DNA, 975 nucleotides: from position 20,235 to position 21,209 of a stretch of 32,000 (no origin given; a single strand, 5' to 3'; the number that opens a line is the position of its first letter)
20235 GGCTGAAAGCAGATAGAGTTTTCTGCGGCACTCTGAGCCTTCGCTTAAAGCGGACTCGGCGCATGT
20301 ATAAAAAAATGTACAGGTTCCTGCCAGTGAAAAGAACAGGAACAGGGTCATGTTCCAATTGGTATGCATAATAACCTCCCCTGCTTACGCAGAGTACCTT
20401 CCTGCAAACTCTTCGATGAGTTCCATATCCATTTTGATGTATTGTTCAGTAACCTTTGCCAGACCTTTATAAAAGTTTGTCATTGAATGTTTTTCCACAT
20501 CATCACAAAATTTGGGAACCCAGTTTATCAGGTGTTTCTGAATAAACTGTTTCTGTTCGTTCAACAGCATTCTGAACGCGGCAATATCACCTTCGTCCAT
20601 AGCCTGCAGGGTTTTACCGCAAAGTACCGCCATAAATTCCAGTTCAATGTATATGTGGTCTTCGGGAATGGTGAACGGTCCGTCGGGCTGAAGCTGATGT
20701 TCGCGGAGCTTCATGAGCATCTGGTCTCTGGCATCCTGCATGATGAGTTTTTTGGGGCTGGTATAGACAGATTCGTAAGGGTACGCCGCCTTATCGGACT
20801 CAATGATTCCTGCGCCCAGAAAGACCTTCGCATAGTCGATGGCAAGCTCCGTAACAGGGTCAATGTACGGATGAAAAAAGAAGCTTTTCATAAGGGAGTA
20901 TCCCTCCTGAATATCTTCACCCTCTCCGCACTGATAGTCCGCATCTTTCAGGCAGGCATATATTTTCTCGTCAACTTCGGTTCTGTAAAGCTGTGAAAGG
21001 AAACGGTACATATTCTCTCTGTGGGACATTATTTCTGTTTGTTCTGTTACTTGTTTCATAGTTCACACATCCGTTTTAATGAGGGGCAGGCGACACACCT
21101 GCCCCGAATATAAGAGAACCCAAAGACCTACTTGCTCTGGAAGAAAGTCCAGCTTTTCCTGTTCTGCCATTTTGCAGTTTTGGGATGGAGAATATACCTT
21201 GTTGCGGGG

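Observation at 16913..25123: Sigma-54/AcoR-controlled periplasmic molybdoenzyme operon with two different quinol-dehydrogenase modules and a dedicated porin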

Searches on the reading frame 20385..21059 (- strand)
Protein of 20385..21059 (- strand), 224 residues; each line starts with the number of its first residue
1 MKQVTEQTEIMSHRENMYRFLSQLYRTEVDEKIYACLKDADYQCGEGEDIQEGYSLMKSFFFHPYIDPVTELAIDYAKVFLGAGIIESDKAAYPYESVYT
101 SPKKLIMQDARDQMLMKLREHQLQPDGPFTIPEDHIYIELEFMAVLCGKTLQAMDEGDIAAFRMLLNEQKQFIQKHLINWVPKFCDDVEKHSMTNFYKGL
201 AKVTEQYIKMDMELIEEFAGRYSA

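Call 4: search_protein_families(library=pfam, proteins=[window:20385-21059:-], max_evalue=0.01)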
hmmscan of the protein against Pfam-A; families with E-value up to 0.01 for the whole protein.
window:20385-21059:- (224 aa): 1 family
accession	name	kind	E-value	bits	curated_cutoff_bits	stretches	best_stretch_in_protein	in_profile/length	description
PF02613.20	Nitrate_red_del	-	4.3e-29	101.7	22.2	1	68-186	24-136/136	Nitrate reductase delta subunit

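Call 6: search_protein_families(library=ncbifam, proteins=[window:20385-21059:-], max_evalue=0.01)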
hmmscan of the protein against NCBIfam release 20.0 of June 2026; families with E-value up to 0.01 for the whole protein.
window:20385-21059:- (224 aa): 4 families
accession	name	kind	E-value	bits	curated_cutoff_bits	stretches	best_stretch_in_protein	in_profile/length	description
NF003442.0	PRK04976.1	equivalog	5.5e-30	104.9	132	1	5-214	3-207/211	molecular chaperone TorD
TIGR03482.1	DMSO_red_II_cha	subfamily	3.3e-14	53.4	152.3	1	122-215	101-192/197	DMSO reductase family type II enzyme chaperone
NF042981.1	EthbenzDh_ebdD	equivalog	1.9e-11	44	360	1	134-214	138-214/222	ethylbenzene dehydrogenase subunit delta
NF008632.0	PRK11621.1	equivalog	1.5e-08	34.5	162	1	72-208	68-185/203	Tat proofreading chaperone DmsD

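Call 7: find_encoding_contigs(protein=window:20385-21059:-, flank=10000, max_places=6)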
Protein window:20385-21059:- (224 aa): 4 contigs read that carry it; 4 places shown.
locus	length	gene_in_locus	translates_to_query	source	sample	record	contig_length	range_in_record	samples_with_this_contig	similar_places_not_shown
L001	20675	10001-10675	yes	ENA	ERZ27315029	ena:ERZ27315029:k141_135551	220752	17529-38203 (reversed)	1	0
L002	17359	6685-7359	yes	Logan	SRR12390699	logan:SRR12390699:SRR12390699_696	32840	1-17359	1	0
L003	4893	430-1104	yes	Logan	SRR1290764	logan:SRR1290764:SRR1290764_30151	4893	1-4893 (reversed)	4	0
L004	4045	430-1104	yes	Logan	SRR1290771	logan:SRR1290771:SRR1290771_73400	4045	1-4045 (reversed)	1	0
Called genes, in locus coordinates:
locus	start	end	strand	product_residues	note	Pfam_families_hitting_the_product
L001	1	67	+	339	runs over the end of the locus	PF02653:BPD_transp_2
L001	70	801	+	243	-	PF00005:ABC_tran, PF12399:BCA_ABC_TP_C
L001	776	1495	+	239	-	PF00005:ABC_tran, PF13555:AAA_29 (weak), PF00350:Dynamin_N (faint), PF13304:AAA_21 (weak)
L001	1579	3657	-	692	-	-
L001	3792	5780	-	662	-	PF00158:Sigma54_activat, PF14532:Sigma54_activ_2, PF07724:AAA_2 (faint), PF07728:AAA_5, PF01078:Mg_chelatase, PF25601:AAA_lid_14, PF02954:HTH_8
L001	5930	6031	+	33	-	-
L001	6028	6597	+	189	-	-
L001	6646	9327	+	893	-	PF04879:Molybdop_Fe4S4, PF00384:Molybdopterin, PF01568:Molydop_binding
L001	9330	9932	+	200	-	PF12797:Fer4_2 (weak), PF12838:Fer4_7 (weak), PF13247:Fer4_11, PF13237:Fer4_10 (weak), PF13187:Fer4_9 (weak), PF00037:Fer4 (weak), PF12837:Fer4_6 (weak)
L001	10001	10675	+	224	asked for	PF02613:Nitrate_red_del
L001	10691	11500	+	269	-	-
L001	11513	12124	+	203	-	PF13183:Fer4_8 (faint), PF00037:Fer4 (weak), PF14697:Fer4_21 (weak), PF12838:Fer4_7, PF13187:Fer4_9 (weak), PF14697:Fer4_21 (weak), PF12838:Fer4_7, PF13187:Fer4_9 (weak), +7 more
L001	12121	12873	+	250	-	PF12801:Fer4_5 (faint), PF12838:Fer4_7 (faint), PF00037:Fer4 (weak)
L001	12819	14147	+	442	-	PF03573:OprD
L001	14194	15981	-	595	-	PF22494:choice_anch_I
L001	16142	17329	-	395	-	PF07690:MFS_1, PF12832:MFS_1_like (weak)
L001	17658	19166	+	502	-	PF12860:PAS_7 (faint), PF00989:PAS (weak), PF08448:PAS_4 (faint), PF13188:PAS_8 (faint), PF08447:PAS_3 (faint), PF13426:PAS_9, PF07730:HisKA_3, PF02518:HATPase_c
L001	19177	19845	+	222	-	PF00072:Response_reg, PF08281:Sigma70_r4_2 (faint), PF00196:GerE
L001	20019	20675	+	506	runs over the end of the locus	PF13738:Pyr_redox_3 (faint), PF01946:Thi4, PF00890:FAD_binding_2, PF01266:DAO, PF03486:HI0933_like, PF07992:Pyr_redox_2, PF12831:FAD_oxidored, PF13450:NAD_binding_8 (weak), +1 more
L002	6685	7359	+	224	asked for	PF02613:Nitrate_red_del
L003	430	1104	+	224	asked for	PF02613:Nitrate_red_del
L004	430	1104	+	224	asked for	PF02613:Nitrate_red_del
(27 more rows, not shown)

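Call 10: find_homologous_proteins(query=L001:6646-9324:+, max_evalue=1e-10)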
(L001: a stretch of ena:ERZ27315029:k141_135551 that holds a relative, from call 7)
Query L001:6646-9324:+ (893 aa): 2519 proteins with E <= 1e-10 among 8000 candidates; the best 120 are listed.
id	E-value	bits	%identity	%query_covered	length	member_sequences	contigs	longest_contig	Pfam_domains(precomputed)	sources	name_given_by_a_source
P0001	0.0e+0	2095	98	100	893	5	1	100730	PF00384.28,PF01568.28,PF04879.22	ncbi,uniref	ncbi:molybdopterin-containing oxidoreductase family protein [Sphaerochaeta sp.]|uniref:molybdopterin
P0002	0.0e+0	1798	82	100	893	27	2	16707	PF00384.28,PF01568.28,PF04879.22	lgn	-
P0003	0.0e+0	1687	78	100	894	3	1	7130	PF00384.28,PF01568.28,PF04879.22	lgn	-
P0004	0.0e+0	1613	75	100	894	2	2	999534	PF10518.15,PF00384.28,PF01568.28,PF04879.22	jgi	-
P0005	0.0e+0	1608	74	100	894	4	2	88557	PF10518.15,PF00384.28,PF01568.28,PF04879.22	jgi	-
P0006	0.0e+0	1583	73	100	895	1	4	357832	PF00384.28,PF01568.28,PF04879.22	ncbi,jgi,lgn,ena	-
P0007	0.0e+0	1578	75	99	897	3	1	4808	PF00384.28,PF01568.28,PF04879.22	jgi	-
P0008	0.0e+0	1507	71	100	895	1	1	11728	PF00384.28,PF01568.28,PF04879.22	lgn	-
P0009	0.0e+0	1494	70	100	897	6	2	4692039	PF10518.15,PF00384.28,PF01568.28,PF04879.22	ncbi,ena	-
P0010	0.0e+0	1491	69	100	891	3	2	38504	PF00384.28,PF01568.28,PF04879.22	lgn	-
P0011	0.0e+0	1485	71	100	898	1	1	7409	PF00384.28,PF01568.28,PF04879.22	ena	-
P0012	0.0e+0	1479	69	100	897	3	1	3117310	PF00384.28,PF01568.28,PF04879.22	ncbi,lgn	ncbi:molybdopterin-dependent oxidoreductase [Geovibrio sp. ADMFC3]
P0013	0.0e+0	1469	69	100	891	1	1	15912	PF00384.28,PF01568.28,PF04879.22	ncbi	-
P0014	0.0e+0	1467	69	99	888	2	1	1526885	PF10518.15,PF00384.28,PF01568.28,PF04879.22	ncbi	ncbi:MAG: molybdopterin-dependent oxidoreductase [Solidesulfovibrio sp.]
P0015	0.0e+0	1465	68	100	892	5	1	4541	PF10518.15,PF00384.28,PF01568.28,PF04879.22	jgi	-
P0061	0.0e+0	1247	59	100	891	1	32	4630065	PF00384.28,PF01568.28,PF04879.22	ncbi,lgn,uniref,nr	ncbi:Perchlorate reductase subunit alpha precursor [Clostridium ljungdahlii DSM 13528]|uniref:Perchl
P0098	0.0e+0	1184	56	100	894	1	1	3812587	PF00384.28,PF01568.28,PF04879.22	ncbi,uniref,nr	ncbi:molybdopterin-dependent oxidoreductase [Shewanella yunxiaonensis]|uniref:Molybdopterin-dependen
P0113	0.0e+0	1173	58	99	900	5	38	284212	PF00384.28,PF01568.28,PF04879.22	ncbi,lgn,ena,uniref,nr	ncbi:molybdopterin-containing oxidoreductase family protein [Turicimonas muris]|uniref:molybdopterin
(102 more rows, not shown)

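Call 11: search_solved_structures(query=L001:6646-9324:+, max_evalue=0.00001)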
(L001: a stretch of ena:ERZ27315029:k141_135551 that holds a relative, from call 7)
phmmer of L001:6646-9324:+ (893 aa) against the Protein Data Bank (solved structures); distinct sequences matched with E-value up to 0.00001: 53.
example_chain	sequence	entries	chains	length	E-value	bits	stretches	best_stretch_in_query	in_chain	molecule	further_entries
2e7z_A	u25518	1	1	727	7.5e-61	209.5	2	50-303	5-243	Acetylene hydratase Ahy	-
2vpw_A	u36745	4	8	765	3.3e-52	180.9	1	7-304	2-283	THIOSULFATE REDUCTASE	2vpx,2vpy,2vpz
9vap_A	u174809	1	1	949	4.2e-41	144.1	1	5-302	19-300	Formate dehydrogenase molybdopterin-binding subunit FdhA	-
5e7o_A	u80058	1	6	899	1.8e-37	132.1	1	51-341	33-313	DMSO reductase family type II enzyme, molybdopterin subunit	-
4ydd_A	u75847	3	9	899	2.3e-37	131.8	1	51-341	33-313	DMSO reductase family type II enzyme, molybdopterin subunit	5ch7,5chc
7qv7_S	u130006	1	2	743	3.1e-37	131.3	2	47-302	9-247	Hydrogen dependent carbon dioxide reductase subunit FdhF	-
2ivf_A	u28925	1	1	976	4.5e-30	107.6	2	236-448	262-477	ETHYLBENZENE DEHYDROGENASE ALPHA-SUBUNIT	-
1kqf_A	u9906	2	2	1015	5.8e-30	107.3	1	6-330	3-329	FORMATE DEHYDROGENASE, NITRATE-INDUCIBLE, MAJOR SUBUNIT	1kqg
8cm4_A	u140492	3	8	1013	9.5e-30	106.5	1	6-444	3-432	Formate dehydrogenase, alpha subunit, selenocysteine-containing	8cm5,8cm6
9rjy_A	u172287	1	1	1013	9.7e-30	106.5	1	6-444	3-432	Formate dehydrogenase, alpha subunit, selenocysteine-containing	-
9rjz_A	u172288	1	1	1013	1.1e-29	106.3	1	6-445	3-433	Formate dehydrogenase, alpha subunit, selenocysteine-containing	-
8rcg_A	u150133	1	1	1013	1.2e-29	106.2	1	6-444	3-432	Formate dehydrogenase, alpha subunit, selenocysteine-containing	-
8cm7_A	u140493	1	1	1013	1.2e-29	106.2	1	6-444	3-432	Formate dehydrogenase, alpha subunit, selenocysteine-containing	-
6sdr_A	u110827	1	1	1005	1.2e-29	106.2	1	6-444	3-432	Formate dehydrogenase, alpha subunit, selenocysteine-containing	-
6sdv_A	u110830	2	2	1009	1.2e-29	106.2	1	6-444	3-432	Formate dehydrogenase, alpha subunit, selenocysteine-containing,Formate dehydrogenase, alp | Formate dehydrogenase, alpha subunit, selenocysteine-containing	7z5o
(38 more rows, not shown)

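Call 18: find_related_loci(query=A1, collection=genome_contigs, flank=10000)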
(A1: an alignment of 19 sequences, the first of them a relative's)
Query A1 (893 aa) in genome_contigs; peptide patterns used: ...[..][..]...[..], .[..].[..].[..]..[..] (x = any residue, [..] = any of these).
518 stretches matched a pattern; 515 encode a relative of the query (tblastn E <= 1e-3); the best 80 are kept; 80 distinct loci.
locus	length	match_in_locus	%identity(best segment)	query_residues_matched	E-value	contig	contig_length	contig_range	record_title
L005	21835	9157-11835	82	1-893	0e+0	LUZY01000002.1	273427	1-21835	MAG: Deferribacterales bacterium Deferri_01 _contig_146403, whole genome shotgun sequence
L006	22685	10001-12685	73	1-893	0e+0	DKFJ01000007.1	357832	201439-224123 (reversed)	MAG TPA_asm: Deferribacteraceae bacterium UBA6799 UBA6799_contig_1391, whole genome shotgun sequence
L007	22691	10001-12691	70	1-893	0e+0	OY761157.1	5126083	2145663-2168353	MAG: Geopsychrobacteraceae bacterium isolate 7e0229ee-3fa4-4a3a-a36e-7d24d540a0b4 genome assembly, chromosome: 1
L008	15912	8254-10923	69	1-893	0e+0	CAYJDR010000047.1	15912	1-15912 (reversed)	MAG TPA_asm: uncultured Deferribacteraceae bacterium isolate ERP123703_co1_272 genome assembly, contig: NODE_3841_length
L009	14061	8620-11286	68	4-893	0e+0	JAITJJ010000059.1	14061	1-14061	MAG: Deferribacteraceae bacterium isolate Pcl387_bin162 k119_878173, whole genome shotgun sequence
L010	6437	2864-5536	67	6-893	0e+0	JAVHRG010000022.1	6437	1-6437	MAG: Sulfurospirillum sp. isolate WB_39_10 NODE_12338_length_6437_cov_3.105610, whole genome shotgun sequence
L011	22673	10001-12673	66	6-893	0e+0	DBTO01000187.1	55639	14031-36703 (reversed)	MAG TPA_asm: Sulfurospirillum sp. UBA1314 UBA1314_contig_2930, whole genome shotgun sequence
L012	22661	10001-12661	65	8-893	0e+0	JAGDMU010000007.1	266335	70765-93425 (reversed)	MAG: Proteobacteria bacterium isolate CTSoil_042 scaffold_74, whole genome shotgun sequence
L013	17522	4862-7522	65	1-891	0e+0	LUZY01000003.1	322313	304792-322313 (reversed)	MAG: Deferribacterales bacterium Deferri_01 _contig_262168, whole genome shotgun sequence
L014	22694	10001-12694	62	1-893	0e+0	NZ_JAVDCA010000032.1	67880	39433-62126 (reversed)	Astrobacterium formosum strain Astr-EGSB 32, whole genome shotgun sequence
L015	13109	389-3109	61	1-893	0e+0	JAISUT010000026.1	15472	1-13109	MAG: Acidobacteriota bacterium isolate Md513_bin91 k119_2678208, whole genome shotgun sequence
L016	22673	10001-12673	67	1-893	0e+0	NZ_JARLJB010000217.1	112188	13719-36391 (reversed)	MAG: Telmatospirillum sp. isolate MAG_CA127 MetaCoAG_Bin_127_Anoxic_k141_1117211, whole genome shotgun sequence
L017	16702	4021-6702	60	1-893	0e+0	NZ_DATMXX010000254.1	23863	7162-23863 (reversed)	MAG: Sporomusa sp. isolate SMAG_U13131 k141_128354, whole genome shotgun sequence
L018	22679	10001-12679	60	1-893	0e+0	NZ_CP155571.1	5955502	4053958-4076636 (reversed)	Sporomusa acidovorans DSM 3132 chromosome, complete genome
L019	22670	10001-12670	61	1-888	0e+0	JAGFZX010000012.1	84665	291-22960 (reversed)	MAG: Bacillota bacterium isolate CTSoil_075 scaffold_12, whole genome shotgun sequence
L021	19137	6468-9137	60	1-888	0e+0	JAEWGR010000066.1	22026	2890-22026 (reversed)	MAG: Bacillota bacterium isolate OH_PBlB_39 k127_96269, whole genome shotgun sequence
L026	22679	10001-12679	59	1-893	0e+0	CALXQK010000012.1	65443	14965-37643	MAG: uncultured Duodenibacillus sp. isolate E12__bin28 genome assembly, contig: E12__k127_6502024, whole genome shotgun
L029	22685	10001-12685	57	1-893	0e+0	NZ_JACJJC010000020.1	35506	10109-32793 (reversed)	Sutterella massiliensis strain An829 An829_NODE_20_length_35506_cov_74.9095, whole genome shotgun sequence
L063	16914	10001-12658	57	1-888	0e+0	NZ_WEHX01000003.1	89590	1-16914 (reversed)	Sutterella seckii strain ASD393 NODE_3_length_89590_cov_158.995318, whole genome shotgun sequence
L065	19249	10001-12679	55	1-893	0e+0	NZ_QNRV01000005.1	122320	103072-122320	Sutterella wadsworthensis strain DSM 14016 Ga0244527_105, whole genome shotgun sequence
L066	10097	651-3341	56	1-893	0e+0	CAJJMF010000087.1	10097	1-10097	MAG TPA_asm: uncultured Sutterella sp. isolate ERR1430541-bin.59 genome assembly, contig: NODE_6311_length_10097_cov_6.5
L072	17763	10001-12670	56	1-893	0e+0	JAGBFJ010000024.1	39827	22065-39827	MAG: Sutterella sp. isolate RGIG9068 Water_deer_Rectum.Co__c268895, whole genome shotgun sequence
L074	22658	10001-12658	56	1-892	0e+0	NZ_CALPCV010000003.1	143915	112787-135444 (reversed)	Parasutterella muris strain DSM 111000 NODE_3_length_143915_cov_287.413722, whole genome shotgun sequence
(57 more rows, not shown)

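Call 38: search_protein_families(library=pfam, proteins=[L011:13636-14466:+, L012:13312-14154:+, L018:13265-14146:+, L021:9743-10636:+, L026:13298-14119:+, L063:13300-14184:+, L066:3974-4786:+, L072:13294-14106:+, L074:13271-14089:+], max_evalue=1)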
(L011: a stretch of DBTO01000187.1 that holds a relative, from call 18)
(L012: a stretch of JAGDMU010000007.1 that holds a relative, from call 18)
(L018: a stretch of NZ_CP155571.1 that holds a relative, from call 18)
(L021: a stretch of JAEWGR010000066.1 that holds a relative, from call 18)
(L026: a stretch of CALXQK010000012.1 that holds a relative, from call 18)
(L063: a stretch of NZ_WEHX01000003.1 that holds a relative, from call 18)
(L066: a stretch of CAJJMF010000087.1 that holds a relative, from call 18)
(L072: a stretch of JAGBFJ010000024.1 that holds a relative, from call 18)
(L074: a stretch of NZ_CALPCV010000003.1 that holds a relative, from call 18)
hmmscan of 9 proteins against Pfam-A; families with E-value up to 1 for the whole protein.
L011:13636-14466:+ (276 aa): 2 families
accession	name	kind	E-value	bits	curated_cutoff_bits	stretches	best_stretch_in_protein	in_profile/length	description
PF04976.17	DmsC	-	1.2e-13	51.5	22.3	1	3-267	6-274/275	DMSO reductase anchor subunit (DmsC)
PF03916.19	NrfD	-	4.1e-09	36.9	25.8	1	6-256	14-299/313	Polysulphide reductase, NrfD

L012:13312-14154:+ (280 aa): 4 families
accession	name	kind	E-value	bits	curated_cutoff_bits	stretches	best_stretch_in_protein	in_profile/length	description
PF04976.17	DmsC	-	6.7e-13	49.1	22.3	1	3-270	6-273/275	DMSO reductase anchor subunit (DmsC)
PF03916.19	NrfD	-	9.8e-10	39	25.8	1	35-257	48-299/313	Polysulphide reductase, NrfD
PF02935.21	COX7C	-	0.1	13.4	25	1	216-239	40-63/64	Cytochrome c oxidase subunit VIIc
PF17336.7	DUF5368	-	0.75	10.5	25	1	82-159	25-107/112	Family of unknown function (DUF5368)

L018:13265-14146:+ (293 aa): 3 families
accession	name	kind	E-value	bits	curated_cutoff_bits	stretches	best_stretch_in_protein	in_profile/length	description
PF04976.17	DmsC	-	2e-14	54.1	22.3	1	3-282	6-272/275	DMSO reductase anchor subunit (DmsC)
PF03916.19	NrfD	-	1.7e-13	51.3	25.8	1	5-281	13-302/313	Polysulphide reductase, NrfD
PF23810.1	DUF7182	-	0.018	15.5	27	1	249-286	20-57/62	Family of unknown function (DUF7182)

L021:9743-10636:+ (297 aa): 2 families
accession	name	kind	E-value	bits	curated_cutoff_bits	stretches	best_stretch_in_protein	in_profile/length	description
PF04976.17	DmsC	-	3.8e-14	53.2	22.3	1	4-287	7-273/275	DMSO reductase anchor subunit (DmsC)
PF03916.19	NrfD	-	9.1e-14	52.2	25.8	1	4-273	12-292/313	Polysulphide reductase, NrfD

L026:13298-14119:+ (273 aa): 2 families
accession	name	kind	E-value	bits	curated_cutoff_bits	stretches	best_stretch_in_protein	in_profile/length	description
PF19625.5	DUF6130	-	0.012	15.8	23.7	1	33-77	3-46/153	Family of unknown function (DUF6130)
PF15993.10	Fuseless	-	0.016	15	25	1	84-160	45-123/298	Fuseless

L063:13300-14184:+ (294 aa): 1 family
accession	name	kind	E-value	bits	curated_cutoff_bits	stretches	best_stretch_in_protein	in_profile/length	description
PF03916.19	NrfD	-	6.1e-06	26.5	25.8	1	10-267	18-295/313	Polysulphide reductase, NrfD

L066:3974-4786:+ (270 aa): 1 family
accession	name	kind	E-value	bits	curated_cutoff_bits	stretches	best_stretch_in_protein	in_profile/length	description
PF14235.11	DUF4337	-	0.51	10.9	27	0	211-231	133-153/161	Domain of unknown function (DUF4337)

L072:13294-14106:+ (270 aa): 2 families
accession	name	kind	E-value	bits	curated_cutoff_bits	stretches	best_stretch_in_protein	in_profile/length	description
PF14589.11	NrfD_2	-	0.05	13.8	27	1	9-257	21-269/281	Polysulfide reductase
PF15383.11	TMEM237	-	0.058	13.1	28.1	1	72-153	159-241/247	Transmembrane protein 237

L074:13271-14089:+ (272 aa): 2 families
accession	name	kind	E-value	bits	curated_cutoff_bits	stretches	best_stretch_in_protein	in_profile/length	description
PF07284.16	BCHF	-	0.08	13.4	25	1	73-122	81-130/139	2-vinyl bacteriochlorophyllide hydratase (BCHF)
PF20556.3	DUF6768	-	0.68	10.1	27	1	63-130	30-97/123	Family of unknown function (DUF6768)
